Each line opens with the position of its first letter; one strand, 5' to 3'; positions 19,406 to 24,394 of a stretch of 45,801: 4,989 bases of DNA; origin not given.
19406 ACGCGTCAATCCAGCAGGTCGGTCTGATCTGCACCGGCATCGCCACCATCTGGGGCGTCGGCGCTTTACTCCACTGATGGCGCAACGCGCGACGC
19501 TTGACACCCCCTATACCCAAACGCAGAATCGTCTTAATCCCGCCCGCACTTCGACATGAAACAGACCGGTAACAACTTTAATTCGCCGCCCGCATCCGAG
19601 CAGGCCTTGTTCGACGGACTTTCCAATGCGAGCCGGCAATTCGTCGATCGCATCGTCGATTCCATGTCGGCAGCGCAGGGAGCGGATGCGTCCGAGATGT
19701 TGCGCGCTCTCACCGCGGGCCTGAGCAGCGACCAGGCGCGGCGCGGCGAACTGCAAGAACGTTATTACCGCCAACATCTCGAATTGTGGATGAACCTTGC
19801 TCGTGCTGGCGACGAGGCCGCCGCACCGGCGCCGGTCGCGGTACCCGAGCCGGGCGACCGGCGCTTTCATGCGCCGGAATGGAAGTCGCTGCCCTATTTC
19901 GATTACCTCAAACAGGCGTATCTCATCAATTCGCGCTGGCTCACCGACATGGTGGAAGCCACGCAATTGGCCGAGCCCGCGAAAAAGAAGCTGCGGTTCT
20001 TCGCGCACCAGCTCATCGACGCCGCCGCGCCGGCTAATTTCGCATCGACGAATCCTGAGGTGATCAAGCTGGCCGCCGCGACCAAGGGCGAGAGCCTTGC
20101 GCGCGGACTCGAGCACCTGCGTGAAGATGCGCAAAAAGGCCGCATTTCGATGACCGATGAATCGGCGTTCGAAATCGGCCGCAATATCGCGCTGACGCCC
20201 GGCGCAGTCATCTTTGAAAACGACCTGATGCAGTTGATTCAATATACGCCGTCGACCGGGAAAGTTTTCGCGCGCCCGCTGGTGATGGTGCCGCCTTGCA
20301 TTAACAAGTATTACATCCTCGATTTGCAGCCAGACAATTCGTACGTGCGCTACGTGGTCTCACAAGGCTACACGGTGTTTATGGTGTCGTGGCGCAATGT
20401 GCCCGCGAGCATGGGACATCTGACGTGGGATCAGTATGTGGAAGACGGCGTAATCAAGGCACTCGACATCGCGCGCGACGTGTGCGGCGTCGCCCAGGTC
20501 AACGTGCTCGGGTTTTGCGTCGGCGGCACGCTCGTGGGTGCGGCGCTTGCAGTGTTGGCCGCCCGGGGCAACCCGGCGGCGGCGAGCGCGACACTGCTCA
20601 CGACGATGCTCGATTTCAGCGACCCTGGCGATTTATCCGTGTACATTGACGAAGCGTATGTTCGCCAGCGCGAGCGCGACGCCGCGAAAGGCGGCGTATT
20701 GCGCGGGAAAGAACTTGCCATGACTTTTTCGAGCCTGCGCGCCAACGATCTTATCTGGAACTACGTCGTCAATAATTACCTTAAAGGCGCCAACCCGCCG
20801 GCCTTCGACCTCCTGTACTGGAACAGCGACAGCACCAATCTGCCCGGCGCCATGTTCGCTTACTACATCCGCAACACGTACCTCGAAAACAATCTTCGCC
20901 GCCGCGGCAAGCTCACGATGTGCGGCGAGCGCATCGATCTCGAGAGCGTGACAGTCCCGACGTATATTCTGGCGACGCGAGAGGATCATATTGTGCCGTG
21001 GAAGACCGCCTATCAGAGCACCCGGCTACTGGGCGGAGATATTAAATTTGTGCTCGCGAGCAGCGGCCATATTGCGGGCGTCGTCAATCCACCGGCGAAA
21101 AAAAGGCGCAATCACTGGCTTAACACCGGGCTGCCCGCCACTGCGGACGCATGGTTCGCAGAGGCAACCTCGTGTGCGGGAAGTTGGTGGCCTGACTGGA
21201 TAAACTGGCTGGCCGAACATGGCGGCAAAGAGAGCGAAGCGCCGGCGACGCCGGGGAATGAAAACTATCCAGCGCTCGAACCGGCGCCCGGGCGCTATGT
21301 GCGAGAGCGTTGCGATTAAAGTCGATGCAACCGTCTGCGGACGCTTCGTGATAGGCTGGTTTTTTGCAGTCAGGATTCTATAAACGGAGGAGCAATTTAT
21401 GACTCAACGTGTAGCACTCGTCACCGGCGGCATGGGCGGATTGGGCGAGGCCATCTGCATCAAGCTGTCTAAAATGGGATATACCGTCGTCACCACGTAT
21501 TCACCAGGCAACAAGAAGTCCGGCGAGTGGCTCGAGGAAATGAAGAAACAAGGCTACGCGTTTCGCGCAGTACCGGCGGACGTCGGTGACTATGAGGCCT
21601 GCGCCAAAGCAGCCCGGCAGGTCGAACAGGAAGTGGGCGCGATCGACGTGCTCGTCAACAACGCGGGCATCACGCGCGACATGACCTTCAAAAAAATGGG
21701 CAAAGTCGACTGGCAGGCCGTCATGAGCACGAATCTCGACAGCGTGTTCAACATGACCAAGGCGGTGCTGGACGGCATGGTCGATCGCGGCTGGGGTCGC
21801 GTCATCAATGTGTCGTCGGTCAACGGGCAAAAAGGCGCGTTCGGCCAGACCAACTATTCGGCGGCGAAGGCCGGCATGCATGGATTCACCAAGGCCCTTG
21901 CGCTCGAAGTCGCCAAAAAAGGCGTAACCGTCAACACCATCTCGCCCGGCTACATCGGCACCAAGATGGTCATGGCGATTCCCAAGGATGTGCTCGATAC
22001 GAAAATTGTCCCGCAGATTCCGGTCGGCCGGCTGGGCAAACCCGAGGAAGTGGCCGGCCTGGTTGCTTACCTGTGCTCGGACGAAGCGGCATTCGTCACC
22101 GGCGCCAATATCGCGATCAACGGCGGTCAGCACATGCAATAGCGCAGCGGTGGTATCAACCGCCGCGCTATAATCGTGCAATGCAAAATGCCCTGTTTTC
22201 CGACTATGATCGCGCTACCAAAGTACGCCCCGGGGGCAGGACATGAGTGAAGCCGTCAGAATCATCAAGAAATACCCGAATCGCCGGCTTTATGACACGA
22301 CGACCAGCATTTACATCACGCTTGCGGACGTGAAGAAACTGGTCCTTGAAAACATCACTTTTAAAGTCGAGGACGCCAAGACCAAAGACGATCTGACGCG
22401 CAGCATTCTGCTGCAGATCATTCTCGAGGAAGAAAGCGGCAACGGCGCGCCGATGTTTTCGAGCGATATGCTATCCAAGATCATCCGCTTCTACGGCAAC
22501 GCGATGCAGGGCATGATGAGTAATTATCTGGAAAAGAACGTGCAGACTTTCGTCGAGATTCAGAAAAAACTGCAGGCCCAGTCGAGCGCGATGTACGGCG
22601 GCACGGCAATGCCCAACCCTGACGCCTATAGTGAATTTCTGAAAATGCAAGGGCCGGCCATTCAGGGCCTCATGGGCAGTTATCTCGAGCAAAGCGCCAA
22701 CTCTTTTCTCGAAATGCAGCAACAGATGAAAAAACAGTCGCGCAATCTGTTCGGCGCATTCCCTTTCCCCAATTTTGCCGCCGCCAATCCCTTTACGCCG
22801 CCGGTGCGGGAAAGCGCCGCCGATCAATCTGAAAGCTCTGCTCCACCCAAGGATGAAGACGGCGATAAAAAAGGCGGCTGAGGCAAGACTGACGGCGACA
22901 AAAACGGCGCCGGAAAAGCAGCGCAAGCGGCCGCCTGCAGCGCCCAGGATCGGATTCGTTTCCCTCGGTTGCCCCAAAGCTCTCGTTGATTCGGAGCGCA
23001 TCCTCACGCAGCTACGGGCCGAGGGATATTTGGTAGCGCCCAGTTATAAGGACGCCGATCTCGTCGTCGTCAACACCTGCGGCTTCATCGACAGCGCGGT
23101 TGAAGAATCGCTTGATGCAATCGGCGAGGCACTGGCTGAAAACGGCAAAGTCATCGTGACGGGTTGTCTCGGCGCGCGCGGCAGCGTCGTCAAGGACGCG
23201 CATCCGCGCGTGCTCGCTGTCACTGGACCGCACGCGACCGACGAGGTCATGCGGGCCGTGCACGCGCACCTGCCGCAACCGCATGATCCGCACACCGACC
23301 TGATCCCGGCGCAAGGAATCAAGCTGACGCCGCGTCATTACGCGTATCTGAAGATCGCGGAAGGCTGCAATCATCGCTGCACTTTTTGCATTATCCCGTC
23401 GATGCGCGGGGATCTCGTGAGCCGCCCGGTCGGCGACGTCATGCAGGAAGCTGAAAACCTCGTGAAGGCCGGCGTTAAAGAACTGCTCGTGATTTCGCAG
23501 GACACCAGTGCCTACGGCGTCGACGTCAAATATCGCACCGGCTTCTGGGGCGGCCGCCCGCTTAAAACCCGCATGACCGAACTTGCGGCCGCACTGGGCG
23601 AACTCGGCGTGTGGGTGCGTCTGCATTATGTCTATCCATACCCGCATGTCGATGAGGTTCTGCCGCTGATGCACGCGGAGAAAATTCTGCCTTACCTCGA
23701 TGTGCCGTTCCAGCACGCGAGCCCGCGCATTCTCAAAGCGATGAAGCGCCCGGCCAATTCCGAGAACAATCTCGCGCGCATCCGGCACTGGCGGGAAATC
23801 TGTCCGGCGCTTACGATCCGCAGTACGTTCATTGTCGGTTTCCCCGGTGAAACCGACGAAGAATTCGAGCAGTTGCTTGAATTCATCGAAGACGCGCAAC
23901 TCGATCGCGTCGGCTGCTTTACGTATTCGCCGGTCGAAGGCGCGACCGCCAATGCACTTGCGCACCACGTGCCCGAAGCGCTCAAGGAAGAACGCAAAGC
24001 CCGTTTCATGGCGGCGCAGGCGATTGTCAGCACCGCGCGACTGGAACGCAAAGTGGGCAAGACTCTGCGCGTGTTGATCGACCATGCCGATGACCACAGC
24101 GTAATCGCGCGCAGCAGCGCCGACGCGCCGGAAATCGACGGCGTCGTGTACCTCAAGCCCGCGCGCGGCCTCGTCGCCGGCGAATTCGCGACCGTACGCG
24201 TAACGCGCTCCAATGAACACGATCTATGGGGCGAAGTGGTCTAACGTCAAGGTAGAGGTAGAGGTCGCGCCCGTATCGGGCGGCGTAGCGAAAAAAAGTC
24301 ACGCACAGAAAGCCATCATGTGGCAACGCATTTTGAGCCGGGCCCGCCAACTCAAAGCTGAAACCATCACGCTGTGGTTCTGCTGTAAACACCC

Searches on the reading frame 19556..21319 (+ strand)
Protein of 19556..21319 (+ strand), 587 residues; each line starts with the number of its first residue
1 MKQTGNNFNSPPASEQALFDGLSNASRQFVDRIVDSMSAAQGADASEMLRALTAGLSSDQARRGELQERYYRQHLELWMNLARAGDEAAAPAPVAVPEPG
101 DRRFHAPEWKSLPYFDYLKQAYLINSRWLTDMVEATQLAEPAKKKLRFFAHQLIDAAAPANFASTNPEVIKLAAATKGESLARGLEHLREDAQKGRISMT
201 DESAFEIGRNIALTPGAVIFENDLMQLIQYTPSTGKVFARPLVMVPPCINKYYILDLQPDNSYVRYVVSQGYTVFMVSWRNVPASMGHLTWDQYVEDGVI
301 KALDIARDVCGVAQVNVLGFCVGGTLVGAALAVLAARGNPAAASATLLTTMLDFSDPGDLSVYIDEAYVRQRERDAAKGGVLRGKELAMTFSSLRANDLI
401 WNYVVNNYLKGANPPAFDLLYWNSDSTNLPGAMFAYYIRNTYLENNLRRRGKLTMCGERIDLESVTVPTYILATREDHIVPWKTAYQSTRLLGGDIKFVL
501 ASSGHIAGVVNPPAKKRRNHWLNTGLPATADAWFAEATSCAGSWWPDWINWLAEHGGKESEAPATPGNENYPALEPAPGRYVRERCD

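Call 75: search_protein_families(library=pfam, proteins=[window:19556-21319:+], max_evalue=0.00001)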
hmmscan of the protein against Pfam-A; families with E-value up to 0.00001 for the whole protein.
window:19556-21319:+ (587 aa): 2 families
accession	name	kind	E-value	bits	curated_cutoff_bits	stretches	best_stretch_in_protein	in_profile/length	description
PF07167.19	PhaC_N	-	2.9e-66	222.9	23.7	1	101-267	2-173/173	Poly-beta-hydroxybutyrate polymerase (PhaC) N-terminus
PF00561.26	Abhydrolase_1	-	4.7e-25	89.1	25.8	1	266-511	22-244/245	alpha/beta hydrolase fold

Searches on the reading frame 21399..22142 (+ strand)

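Call 75: search_protein_families(library=pfam, proteins=[window:21399-22142:+], max_evalue=0.00001)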
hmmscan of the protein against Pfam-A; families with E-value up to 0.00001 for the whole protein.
window:21399-22142:+ (247 aa): 3 families
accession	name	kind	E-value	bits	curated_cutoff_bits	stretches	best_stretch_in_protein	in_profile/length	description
PF00106.31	adh_short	-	8.2e-62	208.6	26.6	1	4-197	1-193/195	short chain dehydrogenase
PF13561.12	adh_short_C2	-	1.4e-60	205.3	27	1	14-245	7-236/236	Enoyl-(Acyl carrier protein) reductase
PF08659.16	KR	-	6.6e-25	88.5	22.6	1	6-167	3-163/180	KR domain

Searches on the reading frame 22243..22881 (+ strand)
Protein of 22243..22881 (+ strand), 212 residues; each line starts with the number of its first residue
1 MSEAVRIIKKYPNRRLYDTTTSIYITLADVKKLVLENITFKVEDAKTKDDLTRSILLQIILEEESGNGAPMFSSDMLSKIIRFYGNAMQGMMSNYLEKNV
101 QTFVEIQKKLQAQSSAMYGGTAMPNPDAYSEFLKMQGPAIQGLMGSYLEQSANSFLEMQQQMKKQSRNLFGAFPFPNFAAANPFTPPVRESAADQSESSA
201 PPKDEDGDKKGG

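Call 75: search_protein_families(library=pfam, proteins=[window:22243-22881:+], max_evalue=0.00001)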
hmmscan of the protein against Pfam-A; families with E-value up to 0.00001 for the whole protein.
window:22243-22881:+ (212 aa): 2 families
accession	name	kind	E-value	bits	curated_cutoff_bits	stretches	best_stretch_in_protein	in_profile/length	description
PF05233.18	PHB_acc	-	4.2e-31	107.2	27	2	72-111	1-40/40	PHB accumulation regulatory domain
PF07879.16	PHB_acc_N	-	1.4e-27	95.9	25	1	7-66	1-60/61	PHB/PHA accumulation regulator DNA-binding domain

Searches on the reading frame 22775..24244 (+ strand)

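Call 75: search_protein_families(library=pfam, proteins=[window:22775-24244:+], max_evalue=0.00001)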
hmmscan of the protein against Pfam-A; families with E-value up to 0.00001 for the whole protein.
window:22775-24244:+ (489 aa): 3 families
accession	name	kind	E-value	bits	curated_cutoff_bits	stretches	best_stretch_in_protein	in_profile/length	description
PF04055.27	Radical_SAM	-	4.5e-25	89.2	29.5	1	194-371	3-166/166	Radical SAM superfamily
PF18693.7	TRAM_2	-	1.4e-21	76.9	27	1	427-489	1-63/63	TRAM domain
PF00919.26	UPF0004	-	1.3e-18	67.3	27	1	59-135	2-81/98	Uncharacterized protein family UPF0004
